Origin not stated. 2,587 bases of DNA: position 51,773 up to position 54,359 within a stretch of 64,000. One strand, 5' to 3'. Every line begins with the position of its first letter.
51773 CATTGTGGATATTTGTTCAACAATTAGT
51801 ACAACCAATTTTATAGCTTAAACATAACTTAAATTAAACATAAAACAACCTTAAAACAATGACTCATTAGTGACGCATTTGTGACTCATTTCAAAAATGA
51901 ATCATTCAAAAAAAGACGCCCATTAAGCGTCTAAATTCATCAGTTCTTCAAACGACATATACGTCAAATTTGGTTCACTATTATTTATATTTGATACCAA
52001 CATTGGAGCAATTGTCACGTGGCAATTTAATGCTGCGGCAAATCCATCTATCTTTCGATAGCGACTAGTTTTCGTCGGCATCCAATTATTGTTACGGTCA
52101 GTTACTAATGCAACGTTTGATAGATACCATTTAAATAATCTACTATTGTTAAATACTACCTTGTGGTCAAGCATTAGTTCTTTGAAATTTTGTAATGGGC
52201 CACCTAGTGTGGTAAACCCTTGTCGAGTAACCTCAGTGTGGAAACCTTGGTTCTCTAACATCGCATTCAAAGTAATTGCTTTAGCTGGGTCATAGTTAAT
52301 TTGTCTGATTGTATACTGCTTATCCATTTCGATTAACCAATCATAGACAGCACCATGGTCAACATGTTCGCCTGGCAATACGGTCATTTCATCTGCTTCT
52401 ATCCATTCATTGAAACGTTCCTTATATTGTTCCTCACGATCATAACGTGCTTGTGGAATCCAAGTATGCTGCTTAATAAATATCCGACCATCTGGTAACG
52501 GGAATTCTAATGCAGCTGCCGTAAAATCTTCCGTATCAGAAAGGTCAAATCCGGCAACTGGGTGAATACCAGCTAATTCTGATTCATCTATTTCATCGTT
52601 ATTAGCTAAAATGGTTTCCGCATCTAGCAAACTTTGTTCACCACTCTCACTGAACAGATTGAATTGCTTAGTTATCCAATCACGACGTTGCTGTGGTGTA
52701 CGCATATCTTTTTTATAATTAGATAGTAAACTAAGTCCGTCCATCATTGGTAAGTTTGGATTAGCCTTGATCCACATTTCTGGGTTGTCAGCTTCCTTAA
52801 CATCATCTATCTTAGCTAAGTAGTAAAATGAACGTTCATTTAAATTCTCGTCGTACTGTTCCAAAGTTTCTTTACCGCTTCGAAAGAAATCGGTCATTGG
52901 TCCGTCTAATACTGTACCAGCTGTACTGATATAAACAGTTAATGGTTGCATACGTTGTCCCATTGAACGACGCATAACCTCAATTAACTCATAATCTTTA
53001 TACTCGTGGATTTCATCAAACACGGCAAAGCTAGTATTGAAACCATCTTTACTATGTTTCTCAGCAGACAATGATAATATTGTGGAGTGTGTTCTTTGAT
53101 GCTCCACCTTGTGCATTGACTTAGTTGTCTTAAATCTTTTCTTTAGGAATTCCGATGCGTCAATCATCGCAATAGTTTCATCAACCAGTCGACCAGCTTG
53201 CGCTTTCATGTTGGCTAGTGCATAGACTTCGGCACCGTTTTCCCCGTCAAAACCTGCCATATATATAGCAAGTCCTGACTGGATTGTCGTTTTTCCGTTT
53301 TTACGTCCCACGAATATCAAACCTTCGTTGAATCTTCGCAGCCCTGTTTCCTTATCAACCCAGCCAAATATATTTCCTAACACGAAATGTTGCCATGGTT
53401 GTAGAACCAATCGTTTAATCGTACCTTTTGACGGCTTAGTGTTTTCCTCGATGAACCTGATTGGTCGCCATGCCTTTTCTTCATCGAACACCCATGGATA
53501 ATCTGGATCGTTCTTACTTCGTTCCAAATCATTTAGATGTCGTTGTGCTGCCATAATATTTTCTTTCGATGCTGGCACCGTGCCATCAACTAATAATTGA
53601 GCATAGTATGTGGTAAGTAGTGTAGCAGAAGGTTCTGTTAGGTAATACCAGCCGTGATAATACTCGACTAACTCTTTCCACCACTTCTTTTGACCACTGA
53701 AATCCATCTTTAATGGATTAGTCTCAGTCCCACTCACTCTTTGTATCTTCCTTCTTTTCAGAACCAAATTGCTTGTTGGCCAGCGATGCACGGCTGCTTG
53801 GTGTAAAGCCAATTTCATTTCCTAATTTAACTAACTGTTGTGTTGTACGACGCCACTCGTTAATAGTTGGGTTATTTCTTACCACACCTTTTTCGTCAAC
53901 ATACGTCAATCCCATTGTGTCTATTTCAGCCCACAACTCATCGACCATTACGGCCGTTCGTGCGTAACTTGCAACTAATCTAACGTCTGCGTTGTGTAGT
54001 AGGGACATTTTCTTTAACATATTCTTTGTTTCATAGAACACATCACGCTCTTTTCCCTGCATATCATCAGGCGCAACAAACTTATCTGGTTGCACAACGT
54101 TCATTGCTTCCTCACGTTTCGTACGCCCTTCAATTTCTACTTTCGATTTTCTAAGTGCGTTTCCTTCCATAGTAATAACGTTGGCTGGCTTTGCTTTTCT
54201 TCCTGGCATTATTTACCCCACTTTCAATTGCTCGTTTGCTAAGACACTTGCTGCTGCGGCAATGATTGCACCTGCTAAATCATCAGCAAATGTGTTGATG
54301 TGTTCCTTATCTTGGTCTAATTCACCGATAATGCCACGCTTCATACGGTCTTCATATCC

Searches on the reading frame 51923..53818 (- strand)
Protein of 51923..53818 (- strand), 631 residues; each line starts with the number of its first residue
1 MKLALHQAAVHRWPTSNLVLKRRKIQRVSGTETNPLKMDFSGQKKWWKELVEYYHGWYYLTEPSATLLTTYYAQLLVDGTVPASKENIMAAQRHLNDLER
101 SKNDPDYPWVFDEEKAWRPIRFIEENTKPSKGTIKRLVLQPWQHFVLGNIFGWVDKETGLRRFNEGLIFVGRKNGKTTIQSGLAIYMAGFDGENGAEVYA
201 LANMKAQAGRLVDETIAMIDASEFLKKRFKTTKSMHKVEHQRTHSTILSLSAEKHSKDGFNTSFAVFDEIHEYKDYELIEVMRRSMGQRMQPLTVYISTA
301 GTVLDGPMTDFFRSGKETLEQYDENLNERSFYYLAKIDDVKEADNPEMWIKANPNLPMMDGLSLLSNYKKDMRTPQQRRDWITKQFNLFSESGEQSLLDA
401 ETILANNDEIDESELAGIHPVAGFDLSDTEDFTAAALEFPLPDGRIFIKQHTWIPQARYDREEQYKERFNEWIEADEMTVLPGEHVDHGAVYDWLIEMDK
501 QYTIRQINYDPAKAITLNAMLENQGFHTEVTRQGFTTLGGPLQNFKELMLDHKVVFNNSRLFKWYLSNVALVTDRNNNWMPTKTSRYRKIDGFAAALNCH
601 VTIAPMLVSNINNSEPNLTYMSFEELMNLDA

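Call 7: search_protein_families(library=phrogs, proteins=[window:51923-53818:-])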
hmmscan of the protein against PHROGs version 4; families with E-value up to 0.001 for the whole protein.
window:51923-53818:- (631 aa): 8 families
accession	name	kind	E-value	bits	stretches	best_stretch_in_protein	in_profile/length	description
phrog_9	-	head and packaging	2e-148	497.6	1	52-600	168-660/812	terminase large subunit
phrog_2699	-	head and packaging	4.3e-67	227.2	1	326-600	13-290/315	terminase large subunit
phrog_10517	-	head and packaging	9.2e-57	192.9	1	33-226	3-179/207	terminase large subunit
phrog_4914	-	head and packaging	1.6e-43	149.8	1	70-263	12-211/213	terminase large subunit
phrog_7331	-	head and packaging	6e-18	65.5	1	521-600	10-89/113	terminase large subunit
phrog_2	-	head and packaging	1.8e-08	34.6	1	115-347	256-444/807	terminase large subunit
phrog_7622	-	head and packaging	2.4e-06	28.3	1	140-289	58-208/224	terminase large subunit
phrog_37124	-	unknown function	8.5e-06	26.7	1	464-539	46-130/143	-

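Call 8: search_protein_families(library=pfam, proteins=[window:51923-53818:-])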
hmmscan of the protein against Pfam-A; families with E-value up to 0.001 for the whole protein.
window:51923-53818:- (631 aa): 2 families
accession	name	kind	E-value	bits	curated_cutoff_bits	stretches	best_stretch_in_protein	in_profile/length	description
PF20441.4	TerL_nuclease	-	2e-35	122.8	24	1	331-598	8-277/286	Terminase large subunit, endonuclease domain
PF03354.21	TerL_ATPase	-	1.1e-32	113.6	23.7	1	141-315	1-176/178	Terminase large subunit, ATPase domain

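Call 19: find_related_loci(query=window:51923-53818:-, collection=viral_contigs, flank=4000)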
Query window:51923-53818:- (631 aa) in viral_contigs; peptide patterns used: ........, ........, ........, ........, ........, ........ (x = any residue, [..] = any of these).
206 stretches matched a pattern; 199 encode a relative of the query (tblastn E <= 1e-3); the best 80 are kept; 80 distinct loci.
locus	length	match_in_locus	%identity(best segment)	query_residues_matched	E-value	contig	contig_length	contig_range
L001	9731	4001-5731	58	44-626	0e+0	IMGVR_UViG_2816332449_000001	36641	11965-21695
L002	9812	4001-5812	55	12-626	0e+0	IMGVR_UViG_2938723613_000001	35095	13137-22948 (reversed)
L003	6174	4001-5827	56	10-608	0e+0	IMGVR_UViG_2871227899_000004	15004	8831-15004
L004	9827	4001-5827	56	10-608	0e+0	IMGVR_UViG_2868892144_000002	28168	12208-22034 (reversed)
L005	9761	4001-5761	57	20-608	0e+0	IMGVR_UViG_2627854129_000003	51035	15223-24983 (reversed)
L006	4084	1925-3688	55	33-627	0e+0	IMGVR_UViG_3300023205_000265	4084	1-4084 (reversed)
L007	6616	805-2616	56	20-626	0e+0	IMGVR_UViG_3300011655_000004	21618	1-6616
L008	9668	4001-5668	59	44-603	0e+0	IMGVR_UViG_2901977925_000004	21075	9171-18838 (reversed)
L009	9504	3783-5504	57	44-623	0e+0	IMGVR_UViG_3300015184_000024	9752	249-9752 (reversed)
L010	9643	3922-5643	57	44-623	0e+0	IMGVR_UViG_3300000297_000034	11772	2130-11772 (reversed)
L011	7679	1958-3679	57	44-623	0e+0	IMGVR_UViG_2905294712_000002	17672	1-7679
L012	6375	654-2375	57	44-623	0e+0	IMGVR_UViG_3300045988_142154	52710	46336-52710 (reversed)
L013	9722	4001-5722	57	44-623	0e+0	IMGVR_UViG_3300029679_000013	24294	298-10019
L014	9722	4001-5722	57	44-623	0e+0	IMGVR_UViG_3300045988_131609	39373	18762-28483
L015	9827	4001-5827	54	6-624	0e+0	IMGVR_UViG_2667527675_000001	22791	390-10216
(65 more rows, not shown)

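Call 20: find_related_loci(query=window:51923-53818:-, collection=genome_contigs, flank=4000)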
Query window:51923-53818:- (631 aa) in genome_contigs; peptide patterns used: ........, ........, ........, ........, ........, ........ (x = any residue, [..] = any of these).
71 stretches matched a pattern; 54 encode a relative of the query (tblastn E <= 1e-3); 54 distinct loci.
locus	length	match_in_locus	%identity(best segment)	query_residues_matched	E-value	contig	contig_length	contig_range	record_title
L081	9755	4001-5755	56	33-624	0e+0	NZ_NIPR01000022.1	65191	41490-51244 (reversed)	Companilactobacillus nuruki strain SYF10-1a 22, whole genome shotgun sequence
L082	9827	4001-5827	54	6-624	0e+0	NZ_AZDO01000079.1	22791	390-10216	Companilactobacillus futsaii JCM 17355 NODE_130, whole genome shotgun sequence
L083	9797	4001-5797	55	9-608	0e+0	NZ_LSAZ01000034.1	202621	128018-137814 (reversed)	Bacillus nakamurai strain NRRL B-41091 Bacillus-sp-B-41091_contig_4, whole genome shotgun sequence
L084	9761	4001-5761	54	31-624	0e+0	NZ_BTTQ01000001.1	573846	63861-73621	Companilactobacillus muriivasis strain 419-1.2 Contig1, whole genome shotgun sequence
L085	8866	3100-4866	49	36-627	0e+0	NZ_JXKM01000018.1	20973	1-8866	Enterococcus devriesei strain DSM 22802 Scaffold18, whole genome shotgun sequence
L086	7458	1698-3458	48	38-627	0e+0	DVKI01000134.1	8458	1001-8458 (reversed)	MAG TPA_asm: Candidatus Caccosoma faecigallinarum isolate 14508 CHK57__C433418_L8458_ERR2241743, whole genome shotgun se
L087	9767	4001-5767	48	36-627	0e+0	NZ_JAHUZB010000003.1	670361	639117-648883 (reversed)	Enterococcus alishanensis strain ALS3 NODE_3_length_670361_cov_226.497, whole genome shotgun sequence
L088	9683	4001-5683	49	60-627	9e-177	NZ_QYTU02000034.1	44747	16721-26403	Siminovitchia fortis strain DSM 16012 Scaffold34, whole genome shotgun sequence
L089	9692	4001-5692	48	60-628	1e-175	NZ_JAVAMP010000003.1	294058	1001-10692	Chengkuizengella axinellae strain 2205SS18-9 3, whole genome shotgun sequence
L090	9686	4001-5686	47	59-627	7e-174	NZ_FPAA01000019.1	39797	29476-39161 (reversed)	Marininema halotolerans strain DSM 45789, whole genome shotgun sequence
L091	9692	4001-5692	49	56-626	2e-173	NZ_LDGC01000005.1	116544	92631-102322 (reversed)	Lysinibacillus sphaericus strain G25-62 G25-62_contig000005, whole genome shotgun sequence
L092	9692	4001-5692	49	56-626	2e-173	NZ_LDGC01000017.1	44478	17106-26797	Lysinibacillus sphaericus strain G25-62 G25-62_contig000017, whole genome shotgun sequence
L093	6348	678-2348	48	64-627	5e-173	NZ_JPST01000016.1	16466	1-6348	Thermoactinomyces daqus strain H-18 H_18_contig_16, whole genome shotgun sequence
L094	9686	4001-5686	47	60-627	1e-172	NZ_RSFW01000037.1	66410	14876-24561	Mesobacillus subterraneus strain DSM 13966 contig_37, whole genome shotgun sequence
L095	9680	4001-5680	47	60-622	4e-171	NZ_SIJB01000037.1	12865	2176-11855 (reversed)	Chengkuizengella marina strain YPA3-1-1 contig37, whole genome shotgun sequence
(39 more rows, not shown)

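Call 25: search_dna_similar(query=window:51923-53818:-, collection=phages, mode=protein, max_rows=40)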
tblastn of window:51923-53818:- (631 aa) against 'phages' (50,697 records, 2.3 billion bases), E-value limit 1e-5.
Records with a match: 3028; places in all: 3034; records where one place covers at least 80% of the query: 1645.
Best place of each record, by identity: <60% 3028.
By first word of the organism name: Lactococcus 521; Streptococcus 479; Staphylococcus 281; Vibrio 219; Mycobacterium 156; Enterococcus 146; Arthrobacter 112; Paenibacillus 110; Gordonia 97; Streptomyces 76; and 108 more.
By host as written in the record: - 341; Lactococcus lactis 319; Streptococcus thermophilus 130; Mycobacterium smegmatis mc2 155 108; Staphylococcus aureus 78; Arthrobacter sp. ATCC 21022 62; Gordonia terrae 3612 56; Ralstonia solanacearum 46; and 811 more.
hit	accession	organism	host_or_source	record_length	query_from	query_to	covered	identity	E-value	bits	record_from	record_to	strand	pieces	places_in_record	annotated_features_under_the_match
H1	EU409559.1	Lactobacillus phage JCL1032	Lactobacillus delbrueckii subsp. lactis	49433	34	608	91%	55.0%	3e-154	655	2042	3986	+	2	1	putative terminase large subunit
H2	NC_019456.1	Lactobacillus phage JCL1032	Lactobacillus delbrueckii subsp. lactis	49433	34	608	91%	55.0%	3e-154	655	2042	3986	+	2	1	terminase large subunit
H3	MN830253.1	Lactobacillus phage JNU_P5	Lactobacillus fermentum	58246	6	623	98%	50.2%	0e+0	621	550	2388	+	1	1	terminase | hypothetical protein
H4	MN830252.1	Lactobacillus phage JNU_P1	Lactobacillus fermentum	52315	6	623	98%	50.1%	0e+0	620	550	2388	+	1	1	terminase | hypothetical protein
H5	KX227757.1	Bacillus phage PfEFR-4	Bacillus cereus EFR-4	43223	44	627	93%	47.7%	1e-173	553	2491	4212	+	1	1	terminase large subunit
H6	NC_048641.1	Bacillus phage PfEFR-4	Bacillus cereus EFR-4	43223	44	627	93%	47.7%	1e-173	553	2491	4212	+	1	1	terminase large subunit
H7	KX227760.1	Bacillus phage PfEFR-5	Bacillus cereus EFR-5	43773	44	627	93%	47.7%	1e-173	553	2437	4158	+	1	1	terminase large subunit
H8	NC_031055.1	Bacillus phage PfEFR-5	Bacillus cereus EFR-5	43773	44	627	93%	47.7%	1e-173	553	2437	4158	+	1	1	terminase large subunit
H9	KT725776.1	Bacillus phage vB_BceS-MY192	Bacillus cereus 11-192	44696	44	627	93%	47.7%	1e-173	553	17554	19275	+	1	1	hypothetical protein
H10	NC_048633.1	Bacillus phage vB_BceS-MY192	Bacillus cereus 11-192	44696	44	627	93%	47.7%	1e-173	553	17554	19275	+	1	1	terminase large subunit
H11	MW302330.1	Stenotrophomonas phage TS-12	Stenotrophomonas maltophilia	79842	44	627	93%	47.7%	1e-173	553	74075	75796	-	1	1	terminase large subunit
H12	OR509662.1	Bacillus phage vB_BanS-A16R4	Bacillus anthracis str. A16R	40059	44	627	93%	47.5%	3e-173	552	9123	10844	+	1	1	terminase large subunit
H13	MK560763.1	Virgibacillus phage Mimir87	Virgibacillus halotolerans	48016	60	627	90%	48.7%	2e-172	550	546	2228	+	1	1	terminase large subunit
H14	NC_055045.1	Staphylococcus phage phiSa2wa_st1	Staphylococcus aureus subsp. aureus ...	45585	60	627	90%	47.3%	2e-153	495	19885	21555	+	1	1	terL: terminase large subunit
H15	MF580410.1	Staphylococcus phage phiSa2wa_st1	Staphylococcus aureus subsp. aureus ...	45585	60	627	90%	47.3%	2e-153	495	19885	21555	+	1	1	terL: terminase large subunit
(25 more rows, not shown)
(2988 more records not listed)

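Call 29: find_encoding_contigs(protein=window:51923-53818:-, flank=10000, max_places=10)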
Protein window:51923-53818:- (631 aa): no gene with exactly this product is on record in the collection.

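Call 30: find_homologous_proteins(query=window:51923-53818:-, max_evalue=1e-100)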
Query window:51923-53818:- (631 aa): 999 proteins with E <= 1e-100 among 8000 candidates; the best 120 are listed.
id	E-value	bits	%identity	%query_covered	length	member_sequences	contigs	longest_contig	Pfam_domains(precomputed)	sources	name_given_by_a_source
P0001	0.0e+0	1369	97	96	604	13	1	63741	PF20441.4,PF03354.22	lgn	-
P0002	2.9e-287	972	70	94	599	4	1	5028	PF20441.4,PF03354.22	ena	-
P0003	6.4e-260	882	64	95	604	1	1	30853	PF20441.4,PF03354.22,PF03237.22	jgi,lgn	jgi:phage terminase large subunit-like protein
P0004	3.1e-251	853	63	94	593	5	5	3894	PF20441.4,PF03354.22,PF03237.22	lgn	-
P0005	2.5e-237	807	59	94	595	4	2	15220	PF20441.4,PF03354.22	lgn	-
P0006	2.9e-237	807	60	95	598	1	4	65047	PF20441.4,PF03354.22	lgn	-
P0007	1.6e-232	792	59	94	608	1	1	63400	PF20441.4,PF03354.22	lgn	-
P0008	7.4e-229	780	57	94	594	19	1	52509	PF20441.4,PF03354.22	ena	-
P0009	4.4e-228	777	57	92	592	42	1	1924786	PF20441.4,PF03354.22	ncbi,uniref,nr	ncbi:terminase large subunit [Latilactobacillus curvatus]|uniref:terminase large subunit n=1 Tax=Lat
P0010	4.0e-227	774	57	91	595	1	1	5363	PF20441.4,PF03354.22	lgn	-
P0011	1.7e-224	765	55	96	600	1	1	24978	PF20441.4,PF03354.22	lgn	-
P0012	2.4e-224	765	58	92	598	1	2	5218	PF20441.4,PF03354.22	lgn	-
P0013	6.4e-224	763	56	95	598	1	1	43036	PF20441.4,PF03354.22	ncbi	ncbi:terminase large subunit [Oceanobacillus caeni]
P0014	1.4e-223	762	56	94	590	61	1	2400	PF20441.4,PF03354.22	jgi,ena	-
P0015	2.6e-223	761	56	93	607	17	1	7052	PF20441.4,PF03354.22,PF03237.22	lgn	-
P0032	2.7e-220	751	73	72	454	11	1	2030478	PF20441.4,PF03354.22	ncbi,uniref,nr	ncbi:terminase large subunit [Weissella confusa]|uniref:terminase large subunit n=1 Tax=Weissella co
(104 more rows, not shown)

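Call 31: find_encoding_contigs(protein=P0001, flank=10000, max_places=4)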
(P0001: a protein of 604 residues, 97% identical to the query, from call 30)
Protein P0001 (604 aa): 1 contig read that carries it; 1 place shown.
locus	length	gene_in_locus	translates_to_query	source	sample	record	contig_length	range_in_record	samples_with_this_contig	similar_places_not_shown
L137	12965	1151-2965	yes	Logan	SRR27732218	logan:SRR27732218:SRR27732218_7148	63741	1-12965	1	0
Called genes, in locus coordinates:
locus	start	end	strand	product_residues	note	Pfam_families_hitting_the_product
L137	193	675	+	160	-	PF04608:PgpA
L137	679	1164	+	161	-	PF05119:Terminase_4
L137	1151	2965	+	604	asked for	PF03354:TerL_ATPase, PF20441:TerL_nuclease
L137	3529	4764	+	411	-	PF04860:Phage_portal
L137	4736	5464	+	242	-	PF00574:CLP_protease, PF01972:SDH_protease (weak)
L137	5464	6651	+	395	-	-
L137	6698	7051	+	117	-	-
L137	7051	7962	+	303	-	-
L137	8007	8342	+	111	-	PF05135:Phage_connect_1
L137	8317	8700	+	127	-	-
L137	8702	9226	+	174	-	-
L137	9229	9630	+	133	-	PF05657:DUF806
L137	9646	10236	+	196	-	PF04630:Phage_TTP_1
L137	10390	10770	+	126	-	-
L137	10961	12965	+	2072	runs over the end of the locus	PF10145:PhageMin_Tail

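Call 32: find_encoding_contigs(protein=P0003, flank=10000, max_places=3)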
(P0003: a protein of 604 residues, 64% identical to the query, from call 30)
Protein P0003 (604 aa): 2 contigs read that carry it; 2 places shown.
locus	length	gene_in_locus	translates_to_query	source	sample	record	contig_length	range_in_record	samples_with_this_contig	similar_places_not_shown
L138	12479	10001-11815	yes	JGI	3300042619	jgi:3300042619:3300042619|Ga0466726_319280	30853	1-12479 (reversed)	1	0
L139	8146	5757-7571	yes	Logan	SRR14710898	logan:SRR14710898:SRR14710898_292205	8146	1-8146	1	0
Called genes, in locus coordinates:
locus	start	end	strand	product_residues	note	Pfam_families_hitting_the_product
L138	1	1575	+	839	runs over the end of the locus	PF10651:BppU_N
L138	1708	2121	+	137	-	PF05263:DUF722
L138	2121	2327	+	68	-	-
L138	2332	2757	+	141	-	-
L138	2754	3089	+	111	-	PF09639:YjcQ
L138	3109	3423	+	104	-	-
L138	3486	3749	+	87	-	PF09639:YjcQ (weak)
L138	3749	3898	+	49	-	-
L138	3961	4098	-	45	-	-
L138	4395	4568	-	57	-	-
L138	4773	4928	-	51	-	-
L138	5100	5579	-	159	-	-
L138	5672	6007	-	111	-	-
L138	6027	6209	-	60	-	-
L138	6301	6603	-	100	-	-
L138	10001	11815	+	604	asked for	PF03354:TerL_ATPase, PF03237:Terminase_6N (faint), PF20441:TerL_nuclease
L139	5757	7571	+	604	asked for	PF03354:TerL_ATPase, PF03237:Terminase_6N (faint), PF20441:TerL_nuclease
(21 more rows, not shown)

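Call 33: find_encoding_contigs(protein=P0006, flank=10000, max_places=3)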
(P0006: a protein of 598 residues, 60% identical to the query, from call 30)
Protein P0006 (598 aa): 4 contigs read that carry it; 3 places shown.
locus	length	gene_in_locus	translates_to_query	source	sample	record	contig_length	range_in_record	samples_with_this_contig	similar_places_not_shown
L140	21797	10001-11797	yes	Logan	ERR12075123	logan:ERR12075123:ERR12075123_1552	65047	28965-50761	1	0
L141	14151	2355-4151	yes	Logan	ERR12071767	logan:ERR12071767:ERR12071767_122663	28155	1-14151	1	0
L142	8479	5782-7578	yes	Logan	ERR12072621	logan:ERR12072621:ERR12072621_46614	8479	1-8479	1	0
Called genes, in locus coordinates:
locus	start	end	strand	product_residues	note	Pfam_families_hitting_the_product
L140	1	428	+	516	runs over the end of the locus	-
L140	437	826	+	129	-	-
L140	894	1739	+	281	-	-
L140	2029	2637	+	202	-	PF18813:PBECR4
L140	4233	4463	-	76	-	-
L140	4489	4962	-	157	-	-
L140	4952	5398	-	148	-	-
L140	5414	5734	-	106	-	-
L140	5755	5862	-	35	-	-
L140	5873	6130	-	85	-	-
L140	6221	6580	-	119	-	-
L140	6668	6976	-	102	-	-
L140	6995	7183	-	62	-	-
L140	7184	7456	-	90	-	-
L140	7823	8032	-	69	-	-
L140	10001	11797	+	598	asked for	PF03354:TerL_ATPase, PF20441:TerL_nuclease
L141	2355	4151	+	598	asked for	PF03354:TerL_ATPase, PF20441:TerL_nuclease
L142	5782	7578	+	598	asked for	PF03354:TerL_ATPase, PF20441:TerL_nuclease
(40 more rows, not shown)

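Call 36: find_encoding_contigs(protein=P0002, flank=6000, max_places=3)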
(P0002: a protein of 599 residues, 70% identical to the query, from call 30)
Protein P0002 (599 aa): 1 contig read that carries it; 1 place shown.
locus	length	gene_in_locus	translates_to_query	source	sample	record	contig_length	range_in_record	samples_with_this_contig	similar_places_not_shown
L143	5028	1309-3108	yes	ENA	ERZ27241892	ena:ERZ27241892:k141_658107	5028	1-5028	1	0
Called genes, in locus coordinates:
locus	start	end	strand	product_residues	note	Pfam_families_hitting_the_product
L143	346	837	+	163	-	PF04608:PgpA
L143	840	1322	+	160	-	PF05119:Terminase_4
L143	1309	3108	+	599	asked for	PF03354:TerL_ATPase, PF20441:TerL_nuclease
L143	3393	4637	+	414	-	PF04860:Phage_portal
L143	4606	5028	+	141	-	?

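Call 37: find_encoding_contigs(protein=P0032, flank=8000, max_places=2)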
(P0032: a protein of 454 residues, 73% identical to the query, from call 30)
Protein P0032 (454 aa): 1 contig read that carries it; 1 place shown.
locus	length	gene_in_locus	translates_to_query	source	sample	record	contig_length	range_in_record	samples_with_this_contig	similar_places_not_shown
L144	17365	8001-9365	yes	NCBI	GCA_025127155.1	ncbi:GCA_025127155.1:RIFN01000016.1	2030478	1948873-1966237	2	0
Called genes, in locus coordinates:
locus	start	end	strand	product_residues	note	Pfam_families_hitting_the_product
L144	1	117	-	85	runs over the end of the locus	-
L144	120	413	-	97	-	-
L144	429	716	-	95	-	-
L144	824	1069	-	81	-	-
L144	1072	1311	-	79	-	-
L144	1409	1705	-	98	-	-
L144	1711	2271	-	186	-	-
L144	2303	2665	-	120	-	-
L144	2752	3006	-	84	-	-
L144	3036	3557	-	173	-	PF07275:ArdA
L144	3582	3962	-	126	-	PF01476:LysM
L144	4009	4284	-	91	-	-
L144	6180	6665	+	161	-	PF04608:PgpA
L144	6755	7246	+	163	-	PF05119:Terminase_4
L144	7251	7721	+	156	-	PF03354:TerL_ATPase (weak)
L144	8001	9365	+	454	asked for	PF03354:TerL_ATPase, PF20441:TerL_nuclease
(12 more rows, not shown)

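Call 38: find_encoding_contigs(protein=P0007, flank=10000, max_places=2)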
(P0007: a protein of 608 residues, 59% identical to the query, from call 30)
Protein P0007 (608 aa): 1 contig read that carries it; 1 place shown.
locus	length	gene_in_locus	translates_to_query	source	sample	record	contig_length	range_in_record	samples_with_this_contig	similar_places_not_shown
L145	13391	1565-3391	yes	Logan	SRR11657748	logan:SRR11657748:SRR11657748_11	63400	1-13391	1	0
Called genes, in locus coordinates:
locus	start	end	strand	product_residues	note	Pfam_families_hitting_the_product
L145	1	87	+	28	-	?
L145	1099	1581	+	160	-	PF05119:Terminase_4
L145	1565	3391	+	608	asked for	PF03354:TerL_ATPase, PF20441:TerL_nuclease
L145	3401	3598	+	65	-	-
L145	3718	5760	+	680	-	PF02384:N6_Mtase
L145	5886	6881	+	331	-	PF01420:Methylase_S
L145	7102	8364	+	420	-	PF04860:Phage_portal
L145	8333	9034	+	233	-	PF00574:CLP_protease, PF25145:NfeD1b_N (weak)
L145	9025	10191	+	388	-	-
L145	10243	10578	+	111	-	-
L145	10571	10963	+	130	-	-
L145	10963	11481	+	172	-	-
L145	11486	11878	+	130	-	PF05657:DUF806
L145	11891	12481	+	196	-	PF04630:Phage_TTP_1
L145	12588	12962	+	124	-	-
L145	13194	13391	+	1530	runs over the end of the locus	PF10145:PhageMin_Tail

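Call 39: find_encoding_contigs(protein=P0005, flank=8000, max_places=2)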
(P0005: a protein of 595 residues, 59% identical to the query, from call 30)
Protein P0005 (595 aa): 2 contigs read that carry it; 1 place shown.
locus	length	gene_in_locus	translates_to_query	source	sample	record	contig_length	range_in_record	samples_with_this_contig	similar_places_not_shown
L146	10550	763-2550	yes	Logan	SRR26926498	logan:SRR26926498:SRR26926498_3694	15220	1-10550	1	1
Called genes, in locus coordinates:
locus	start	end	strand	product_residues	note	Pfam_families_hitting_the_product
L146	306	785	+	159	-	PF05119:Terminase_4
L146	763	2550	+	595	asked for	PF03354:TerL_ATPase, PF20441:TerL_nuclease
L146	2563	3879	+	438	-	PF04860:Phage_portal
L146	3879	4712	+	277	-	PF00574:CLP_protease, PF01972:SDH_protease (weak), PF25145:NfeD1b_N (faint)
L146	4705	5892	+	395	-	-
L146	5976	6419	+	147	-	PF21461:HL_N-beta (faint), PF02368:Big_2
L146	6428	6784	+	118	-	PF05135:Phage_connect_1 (weak)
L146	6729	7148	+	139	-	-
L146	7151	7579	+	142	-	-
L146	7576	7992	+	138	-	PF05657:DUF806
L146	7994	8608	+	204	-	PF04630:Phage_TTP_1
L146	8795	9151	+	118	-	-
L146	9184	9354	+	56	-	-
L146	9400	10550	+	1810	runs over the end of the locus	PF10145:PhageMin_Tail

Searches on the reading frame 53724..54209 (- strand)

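Call 7: search_protein_families(library=phrogs, proteins=[window:53724-54209:-])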
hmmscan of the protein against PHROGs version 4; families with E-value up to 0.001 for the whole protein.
window:53724-54209:- (161 aa): 2 families
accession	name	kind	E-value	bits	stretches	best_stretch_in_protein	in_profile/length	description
phrog_83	-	head and packaging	1.6e-24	87.8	1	1-153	41-191/246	terminase small subunit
phrog_9452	-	head and packaging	1.4e-05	25.7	1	46-147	95-196/211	terminase small subunit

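Call 8: search_protein_families(library=pfam, proteins=[window:53724-54209:-])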
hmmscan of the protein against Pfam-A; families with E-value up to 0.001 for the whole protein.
window:53724-54209:- (161 aa): 1 family
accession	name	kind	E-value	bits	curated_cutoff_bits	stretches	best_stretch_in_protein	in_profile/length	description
PF05119.17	Terminase_4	-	4.8e-15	56.2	24.7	1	60-146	7-94/98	Phage terminase, small subunit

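Call 87: search_protein_families(library=ncbifam, max_evalue=0.01, proteins=[window:53724-54209:-])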
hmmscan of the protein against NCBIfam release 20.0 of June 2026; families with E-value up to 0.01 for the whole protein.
window:53724-54209:- (161 aa): 1 family
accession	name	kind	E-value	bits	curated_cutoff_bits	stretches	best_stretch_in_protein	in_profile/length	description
TIGR01558.1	sm_term_P27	equivalog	3.7e-14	52.7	45.6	1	46-155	2-111/116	phage terminase small subunit P27 family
